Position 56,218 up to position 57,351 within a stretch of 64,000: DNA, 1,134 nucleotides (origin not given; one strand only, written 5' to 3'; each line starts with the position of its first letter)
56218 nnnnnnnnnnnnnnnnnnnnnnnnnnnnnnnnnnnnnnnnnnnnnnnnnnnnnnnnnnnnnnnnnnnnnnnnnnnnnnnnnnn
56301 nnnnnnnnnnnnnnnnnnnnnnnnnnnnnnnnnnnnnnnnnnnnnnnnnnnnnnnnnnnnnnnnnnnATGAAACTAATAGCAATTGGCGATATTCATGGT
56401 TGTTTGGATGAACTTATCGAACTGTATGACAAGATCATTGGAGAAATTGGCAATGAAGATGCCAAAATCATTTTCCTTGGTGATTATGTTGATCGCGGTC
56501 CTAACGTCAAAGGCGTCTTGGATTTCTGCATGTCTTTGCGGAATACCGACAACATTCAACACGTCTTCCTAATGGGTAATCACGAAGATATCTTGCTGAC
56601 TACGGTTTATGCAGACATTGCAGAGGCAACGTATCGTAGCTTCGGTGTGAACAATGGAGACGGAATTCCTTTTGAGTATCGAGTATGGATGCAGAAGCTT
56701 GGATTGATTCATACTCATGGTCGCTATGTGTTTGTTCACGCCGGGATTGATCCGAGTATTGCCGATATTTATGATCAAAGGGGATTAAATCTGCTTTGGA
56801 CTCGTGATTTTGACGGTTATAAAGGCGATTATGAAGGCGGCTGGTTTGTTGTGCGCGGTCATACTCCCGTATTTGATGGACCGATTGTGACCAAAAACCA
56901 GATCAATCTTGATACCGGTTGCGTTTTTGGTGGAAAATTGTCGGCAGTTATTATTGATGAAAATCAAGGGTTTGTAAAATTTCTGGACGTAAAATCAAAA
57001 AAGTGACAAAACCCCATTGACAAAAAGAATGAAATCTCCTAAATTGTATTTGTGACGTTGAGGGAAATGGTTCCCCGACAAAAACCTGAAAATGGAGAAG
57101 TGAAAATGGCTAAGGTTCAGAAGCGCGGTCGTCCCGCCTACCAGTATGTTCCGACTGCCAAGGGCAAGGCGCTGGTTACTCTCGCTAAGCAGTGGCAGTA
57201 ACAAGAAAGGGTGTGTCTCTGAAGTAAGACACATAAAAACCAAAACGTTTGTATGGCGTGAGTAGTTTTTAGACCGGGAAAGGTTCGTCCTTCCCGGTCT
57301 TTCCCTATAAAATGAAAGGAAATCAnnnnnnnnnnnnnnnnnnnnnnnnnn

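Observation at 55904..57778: Cluster of HAD phosphatase, PPP-type phosphatase, AT-hook-like peptide and macro-domain protein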

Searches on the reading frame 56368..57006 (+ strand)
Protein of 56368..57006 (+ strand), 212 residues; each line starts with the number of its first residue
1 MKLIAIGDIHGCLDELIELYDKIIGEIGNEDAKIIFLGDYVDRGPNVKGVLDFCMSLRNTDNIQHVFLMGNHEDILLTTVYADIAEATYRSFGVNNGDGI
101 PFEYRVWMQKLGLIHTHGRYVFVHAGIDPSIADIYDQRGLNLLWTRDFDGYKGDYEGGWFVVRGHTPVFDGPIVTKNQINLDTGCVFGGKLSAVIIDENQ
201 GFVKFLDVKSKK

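Call 3: search_protein_families(library=pfam, proteins=[window:56368-57006:+], max_evalue=0.1)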
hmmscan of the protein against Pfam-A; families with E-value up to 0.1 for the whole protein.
window:56368-57006:+ (212 aa): 1 family
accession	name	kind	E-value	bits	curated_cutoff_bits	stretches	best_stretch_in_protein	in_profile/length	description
PF00149.33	Metallophos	-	1.9e-18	68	21.5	1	1-171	1-161/191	Calcineurin-like phosphoesterase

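Call 4: search_protein_families(library=phrogs, proteins=[window:56368-57006:+], max_evalue=0.01)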
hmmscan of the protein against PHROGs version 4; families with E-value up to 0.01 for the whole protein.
window:56368-57006:+ (212 aa): 7 families
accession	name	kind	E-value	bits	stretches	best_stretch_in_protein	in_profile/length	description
phrog_246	-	other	1.7e-45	156.8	1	1-207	176-393/417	NinI-like serine-threonine phosphatase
phrog_8238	-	DNA, RNA and nucleotide metabolism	3.3e-19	69.5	1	2-202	173-384/737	RNA ligase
phrog_20114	-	other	1.3e-14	55.7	1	2-91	4-89/131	phosphoesterase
phrog_1649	-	other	1.4e-05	25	1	1-79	36-110/308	metallo-phosphoesterase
phrog_28031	-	unknown function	3.2e-05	24.2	1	4-79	144-222/406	-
phrog_16794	-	unknown function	0.0002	22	1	149-194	8-52/59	-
phrog_9096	-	unknown function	0.0044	17.9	1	4-78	16-82/157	-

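Call 13: search_dna_similar(query=window:56368-57006:+, collection=phages, mode=protein, max_rows=30)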
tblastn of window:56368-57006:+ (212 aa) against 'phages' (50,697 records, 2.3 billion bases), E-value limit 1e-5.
Records with a match: 484; places in all: 492; records where one place covers at least 80% of the query: 480.
Best place of each record, by identity: <60% 484.
By first word of the organism name: Staphylococcus 294; Listeria 51; Enterococcus 38; Caulobacter 26; Salmonella 17; Escherichia 11; Sinorhizobium 7; Bacteriophage 7; Rhizobium 6; Vibrio 5; and 11 more.
By host as written in the record: Staphylococcus aureus 82; - 54; Listeria monocytogenes 39; Staphylococcus sp. 32; Staphylococcus carnosus TM300 13; Enterococcus faecalis 12; Caulobacter vibrioides CB15 9; Staphylococcus xylosus M1997-2/10 9; and 125 more.
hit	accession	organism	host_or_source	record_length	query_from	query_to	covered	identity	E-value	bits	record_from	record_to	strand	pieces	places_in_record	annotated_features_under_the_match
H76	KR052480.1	Sinorhizobium phage phiM7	Sinorhizobium meliloti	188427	1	200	94%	43.3%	3e-47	171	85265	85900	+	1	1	calcineurin-like phosphoesterase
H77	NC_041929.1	Sinorhizobium phage phiM7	Sinorhizobium meliloti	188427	1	200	94%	43.3%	3e-47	171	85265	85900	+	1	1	NinI-like serine-threonine phosphatase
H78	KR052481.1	Sinorhizobium phage phiM19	Sinorhizobium meliloti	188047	1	200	94%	43.3%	3e-47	171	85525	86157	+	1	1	calcineurin-like phosphoesterase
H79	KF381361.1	Sinorhizobium phage phiM12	Sinorhizobium meliloti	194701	1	200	94%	43.3%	3e-47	171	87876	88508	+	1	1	calcineurin-like phosphoesterase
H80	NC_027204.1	Sinorhizobium phage phiM12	Sinorhizobium meliloti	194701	1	200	94%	43.3%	3e-47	171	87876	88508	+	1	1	NinI-like serine-threonine phosphatase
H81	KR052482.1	Sinorhizobium phage phiN3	Sinorhizobium meliloti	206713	1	200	94%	41.9%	8e-47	170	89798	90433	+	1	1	calcineurin-like phosphoesterase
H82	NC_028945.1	Sinorhizobium phage phiN3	Sinorhizobium meliloti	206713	1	200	94%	41.9%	8e-47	170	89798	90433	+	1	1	NinI-like serine-threonine phosphatase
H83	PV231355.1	Caulobacter phage RBC11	Caulobacter vibrioides CB15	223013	1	208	98%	33.6%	3e-19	91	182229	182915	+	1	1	hypothetical protein (x2)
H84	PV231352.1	Caulobacter phage RBC63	Caulobacter vibrioides CB15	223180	1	208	98%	33.6%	3e-19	91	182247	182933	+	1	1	serine/threonine protein phosphatase | putative pleckstrin domain protein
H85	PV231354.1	Caulobacter phage RBC8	Caulobacter vibrioides CB15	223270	1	208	98%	33.6%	3e-19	91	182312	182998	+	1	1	serine/threonine protein phosphatase | hypothetical protein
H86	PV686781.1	Alicyclobacillus phage MMB025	Alicyclobacillus acidoterrestris MMB007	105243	2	194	91%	36.1%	6e-21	96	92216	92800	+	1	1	NinI-like serine-threonine phosphatase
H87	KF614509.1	Rhizobium phage vB_RleS_L338C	Rhizobium leguminosarum biovar viciae ...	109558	1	192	91%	35.9%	4e-26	110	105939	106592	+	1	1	serine/threonine protein phosphatase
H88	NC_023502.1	Rhizobium phage vB_RleS_L338C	Rhizobium leguminosarum biovar viciae ...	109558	1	192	91%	35.9%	4e-26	110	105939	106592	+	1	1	NinI-like serine-threonine phosphatase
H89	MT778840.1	Rhizobium phage P11VFA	-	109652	1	192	91%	35.9%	4e-26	110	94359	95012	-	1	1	hypothetical protein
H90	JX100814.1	Caulobacter phage CcrRogue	Caulobacter vibrioides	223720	1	208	98%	32.5%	1e-18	89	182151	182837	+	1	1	putative Ser/Thr protein phosphatase | putative pleckstrin domain protein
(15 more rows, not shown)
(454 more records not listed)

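Call 27: search_solved_structures(query=window:56368-57006:+, max_evalue=0.001, show_alignments=2)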
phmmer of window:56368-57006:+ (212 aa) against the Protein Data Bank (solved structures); distinct sequences matched with E-value up to 0.001: 81 (the best 60 are shown).
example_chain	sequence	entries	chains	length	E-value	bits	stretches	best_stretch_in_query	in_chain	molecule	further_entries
4j6o_A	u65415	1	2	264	2.5e-16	63.2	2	151-199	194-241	Metallophosphoesterase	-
5vjv_A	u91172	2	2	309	2e-11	47.2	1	3-73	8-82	Rhizobiales-like phosphatase 2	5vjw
2dfj_A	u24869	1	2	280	2.2e-11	47.1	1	4-130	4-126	diadenosinetetraphosphatase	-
9olz_A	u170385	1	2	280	3e-11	46.6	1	4-130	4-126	Bis(5'-nucleosyl)-tetraphosphatase [symmetrical]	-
9ojd_A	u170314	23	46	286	3.3e-11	46.5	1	4-130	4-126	Bis(5'-nucleosyl)-tetraphosphatase [symmetrical] | Bis(5'-nucleosyl)-tetraphosphatase, symmetrical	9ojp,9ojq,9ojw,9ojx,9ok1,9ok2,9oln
9t9n_A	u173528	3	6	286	2.6e-10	43.6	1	2-130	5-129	Bis(5'-nucleosyl)-tetraphosphatase, symmetrical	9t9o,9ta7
9oly_A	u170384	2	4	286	4.2e-10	42.9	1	4-130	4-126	Bis(5'-nucleosyl)-tetraphosphatase [symmetrical]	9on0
2nyl_C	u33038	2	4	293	1.6e-08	37.7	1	5-150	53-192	Serine/threonine-protein phosphatase 2A catalytic subunit alpha isoform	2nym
3p71_C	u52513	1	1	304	1.7e-08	37.6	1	5-149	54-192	Serine/threonine-protein phosphatase 2A catalytic subunit alpha isoform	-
2ie3_C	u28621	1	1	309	1.8e-08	37.5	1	5-149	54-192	Serine/threonine-protein phosphatase 2A catalytic subunit alpha isoform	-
2ie4_C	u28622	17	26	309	1.8e-08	37.5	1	5-149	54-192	Serine/threonine-protein phosphatase 2A catalytic subunit alpha isoform | PP2A-C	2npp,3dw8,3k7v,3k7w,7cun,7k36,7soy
3c5w_C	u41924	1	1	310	1.8e-08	37.5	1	5-149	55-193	PP2A C subunit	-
4i5l_C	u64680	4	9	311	1.8e-08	37.5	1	5-149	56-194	Serine/threonine-protein phosphatase 2A catalytic subunit alpha isoform, PP2A-alpha | Serine/threonine-protein phosphatase 2A catalytic subunit alpha isoform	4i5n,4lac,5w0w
8so0_C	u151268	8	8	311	1.8e-08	37.5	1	5-149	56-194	Serine/threonine-protein phosphatase 2A catalytic subunit alpha isoform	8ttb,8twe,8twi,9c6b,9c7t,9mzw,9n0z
8uo5_C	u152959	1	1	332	2.2e-08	37.2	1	5-149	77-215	Serine/threonine-protein phosphatase 2A catalytic subunit alpha isoform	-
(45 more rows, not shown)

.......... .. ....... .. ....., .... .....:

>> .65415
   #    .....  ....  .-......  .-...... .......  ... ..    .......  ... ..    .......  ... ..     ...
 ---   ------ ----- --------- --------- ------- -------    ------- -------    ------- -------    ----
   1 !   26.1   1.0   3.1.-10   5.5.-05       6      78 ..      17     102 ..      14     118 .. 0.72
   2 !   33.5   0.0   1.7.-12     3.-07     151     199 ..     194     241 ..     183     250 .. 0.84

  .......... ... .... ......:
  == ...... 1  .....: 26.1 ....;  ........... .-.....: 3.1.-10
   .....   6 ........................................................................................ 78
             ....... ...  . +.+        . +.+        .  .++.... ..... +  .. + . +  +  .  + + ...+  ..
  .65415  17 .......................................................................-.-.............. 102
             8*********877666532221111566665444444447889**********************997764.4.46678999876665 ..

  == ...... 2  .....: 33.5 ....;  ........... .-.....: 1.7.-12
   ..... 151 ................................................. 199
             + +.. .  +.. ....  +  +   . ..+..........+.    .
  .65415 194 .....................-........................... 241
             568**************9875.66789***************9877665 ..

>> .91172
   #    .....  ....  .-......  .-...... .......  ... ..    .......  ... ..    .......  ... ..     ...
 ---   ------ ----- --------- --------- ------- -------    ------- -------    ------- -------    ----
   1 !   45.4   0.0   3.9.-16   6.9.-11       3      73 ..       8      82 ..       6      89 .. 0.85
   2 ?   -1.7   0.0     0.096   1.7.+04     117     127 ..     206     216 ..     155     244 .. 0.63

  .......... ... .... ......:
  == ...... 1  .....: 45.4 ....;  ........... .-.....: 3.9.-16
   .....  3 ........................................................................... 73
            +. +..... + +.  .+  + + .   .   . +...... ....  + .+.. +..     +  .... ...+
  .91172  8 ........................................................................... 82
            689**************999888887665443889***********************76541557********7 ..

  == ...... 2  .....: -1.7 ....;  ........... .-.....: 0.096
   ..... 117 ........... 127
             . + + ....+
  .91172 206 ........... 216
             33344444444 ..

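Call 61: find_homologous_proteins(query=window:56368-57006:+, max_evalue=1e-8)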
Query window:56368-57006:+ (212 aa): 7123 proteins with E <= 1e-8 among 8000 candidates; the best 120 are listed.
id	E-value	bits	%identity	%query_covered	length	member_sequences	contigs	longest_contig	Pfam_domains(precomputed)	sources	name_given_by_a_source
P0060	1.5e-140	484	99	100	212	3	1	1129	PF00149.34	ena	-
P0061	3.4e-104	365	77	100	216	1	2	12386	PF00149.34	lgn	-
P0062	9.1e-53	197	49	100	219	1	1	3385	PF00149.34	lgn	-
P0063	1.9e-46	177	43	99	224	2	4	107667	PF12850.13,PF00149.34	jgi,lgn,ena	-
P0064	8.1e-46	174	44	94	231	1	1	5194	PF00149.34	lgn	-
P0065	2.3e-45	173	42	94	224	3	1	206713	PF00149.34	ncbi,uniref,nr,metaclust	ncbi:calcineurin-like phosphoesterase [Sinorhizobium phage phiN3]|uniref:Calcineurin-like phosphoest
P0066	1.5e-43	167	44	100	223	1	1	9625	PF00149.34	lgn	-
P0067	1.1e-41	161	44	96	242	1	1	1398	PF00149.34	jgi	jgi:serine/threonine protein phosphatase 1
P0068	2.9e-41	160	40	97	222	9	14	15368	PF00149.34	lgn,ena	-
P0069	4.8e-41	159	44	100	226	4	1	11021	PF00149.34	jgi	-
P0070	1.3e-40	157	41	99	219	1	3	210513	PF00149.34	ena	-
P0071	1.4e-40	157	45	93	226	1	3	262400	PF00149.34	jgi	jgi:serine/threonine protein phosphatase 1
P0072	8.1e-40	155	40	99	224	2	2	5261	PF00149.34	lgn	-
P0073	1.2e-39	154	40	100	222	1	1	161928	PF00149.34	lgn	-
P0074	1.8e-39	154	43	99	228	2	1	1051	PF00149.34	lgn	-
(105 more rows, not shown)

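Call 85: search_protein_families(library=padloc, proteins=[window:56368-57006:+], max_evalue=0.01)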
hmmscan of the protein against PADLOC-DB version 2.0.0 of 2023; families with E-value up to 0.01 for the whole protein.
window:56368-57006:+ (212 aa): 1 family
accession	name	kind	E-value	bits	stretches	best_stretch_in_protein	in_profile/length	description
PDLC04908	PDC-S10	-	0.0016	15.8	1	1-78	10-76/223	-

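Call 94: search_solved_structures(query=A4, max_evalue=1e-10, show_alignments=1)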
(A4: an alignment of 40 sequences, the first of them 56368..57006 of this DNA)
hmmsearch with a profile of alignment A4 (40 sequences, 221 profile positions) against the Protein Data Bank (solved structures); distinct sequences matched with E-value up to 1e-10: 66 (the best 60 are shown).
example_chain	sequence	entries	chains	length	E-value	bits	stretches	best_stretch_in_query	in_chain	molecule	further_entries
4j6o_A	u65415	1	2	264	9.7e-35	123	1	5-212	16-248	Metallophosphoesterase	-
1g5b_A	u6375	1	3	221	2.9e-29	105.1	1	3-202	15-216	SERINE/THREONINE PROTEIN PHOSPHATASE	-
2qjc_A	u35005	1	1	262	4.4e-26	94.7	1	3-168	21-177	Diadenosine tetraphosphatase, putative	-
5vjv_A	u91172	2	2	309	3.3e-25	91.8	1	3-73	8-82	Rhizobiales-like phosphatase 2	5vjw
2dfj_A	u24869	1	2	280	1.3e-21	80.1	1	1-145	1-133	diadenosinetetraphosphatase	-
9olz_A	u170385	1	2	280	1.3e-21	80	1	1-145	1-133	Bis(5'-nucleosyl)-tetraphosphatase [symmetrical]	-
9ojd_A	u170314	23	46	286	1.5e-21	79.9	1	1-145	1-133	Bis(5'-nucleosyl)-tetraphosphatase [symmetrical] | Bis(5'-nucleosyl)-tetraphosphatase, symmetrical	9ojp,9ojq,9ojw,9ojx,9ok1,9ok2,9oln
9t9n_A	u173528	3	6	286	5.5e-21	78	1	1-144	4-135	Bis(5'-nucleosyl)-tetraphosphatase, symmetrical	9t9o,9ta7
9oly_A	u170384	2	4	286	4.9e-20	74.9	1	1-145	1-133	Bis(5'-nucleosyl)-tetraphosphatase [symmetrical]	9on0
9tp7_A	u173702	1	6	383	2.1e-15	59.7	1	5-144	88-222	Serine/threonine-protein phosphatase BSU1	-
9tp8_A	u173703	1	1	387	2.9e-14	56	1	5-144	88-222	Serine/threonine-protein phosphatase BSU1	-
2nyl_C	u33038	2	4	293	1.1e-13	54.2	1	5-142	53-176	Serine/threonine-protein phosphatase 2A catalytic subunit alpha isoform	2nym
3p71_C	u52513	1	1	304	1.2e-13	54.1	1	5-142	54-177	Serine/threonine-protein phosphatase 2A catalytic subunit alpha isoform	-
2ie4_C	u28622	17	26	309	1.2e-13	54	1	5-142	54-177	Serine/threonine-protein phosphatase 2A catalytic subunit alpha isoform | PP2A-C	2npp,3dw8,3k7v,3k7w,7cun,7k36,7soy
2ie3_C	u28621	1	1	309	1.2e-13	54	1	5-142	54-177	Serine/threonine-protein phosphatase 2A catalytic subunit alpha isoform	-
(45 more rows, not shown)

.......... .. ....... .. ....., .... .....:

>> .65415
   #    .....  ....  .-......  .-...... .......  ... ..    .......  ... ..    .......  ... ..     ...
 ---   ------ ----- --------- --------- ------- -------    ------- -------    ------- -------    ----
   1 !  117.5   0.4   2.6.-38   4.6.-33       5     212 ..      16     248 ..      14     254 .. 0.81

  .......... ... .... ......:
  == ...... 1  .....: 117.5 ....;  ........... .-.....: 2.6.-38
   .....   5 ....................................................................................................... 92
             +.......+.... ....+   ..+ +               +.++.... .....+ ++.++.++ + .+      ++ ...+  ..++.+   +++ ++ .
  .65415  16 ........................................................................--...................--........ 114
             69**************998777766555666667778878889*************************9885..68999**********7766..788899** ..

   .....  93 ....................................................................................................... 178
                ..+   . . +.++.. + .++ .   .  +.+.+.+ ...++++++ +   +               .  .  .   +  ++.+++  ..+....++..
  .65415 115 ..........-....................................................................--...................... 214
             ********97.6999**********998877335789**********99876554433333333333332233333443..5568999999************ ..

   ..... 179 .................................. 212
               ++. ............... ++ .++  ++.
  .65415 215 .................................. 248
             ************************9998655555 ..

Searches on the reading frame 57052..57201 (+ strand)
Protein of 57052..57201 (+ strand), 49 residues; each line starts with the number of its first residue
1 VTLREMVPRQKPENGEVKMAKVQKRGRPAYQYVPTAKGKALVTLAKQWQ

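Call 3: search_protein_families(library=pfam, proteins=[window:57052-57201:+], max_evalue=0.1)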
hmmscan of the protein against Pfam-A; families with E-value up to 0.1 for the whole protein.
window:57052-57201:+ (49 aa): 0 families

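Call 4: search_protein_families(library=phrogs, proteins=[window:57052-57201:+], max_evalue=0.01)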
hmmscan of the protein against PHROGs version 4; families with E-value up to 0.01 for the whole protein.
window:57052-57201:+ (49 aa): 1 family
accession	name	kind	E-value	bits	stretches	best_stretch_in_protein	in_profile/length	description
phrog_26287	-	unknown function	0.0057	18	1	18-49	44-75/86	-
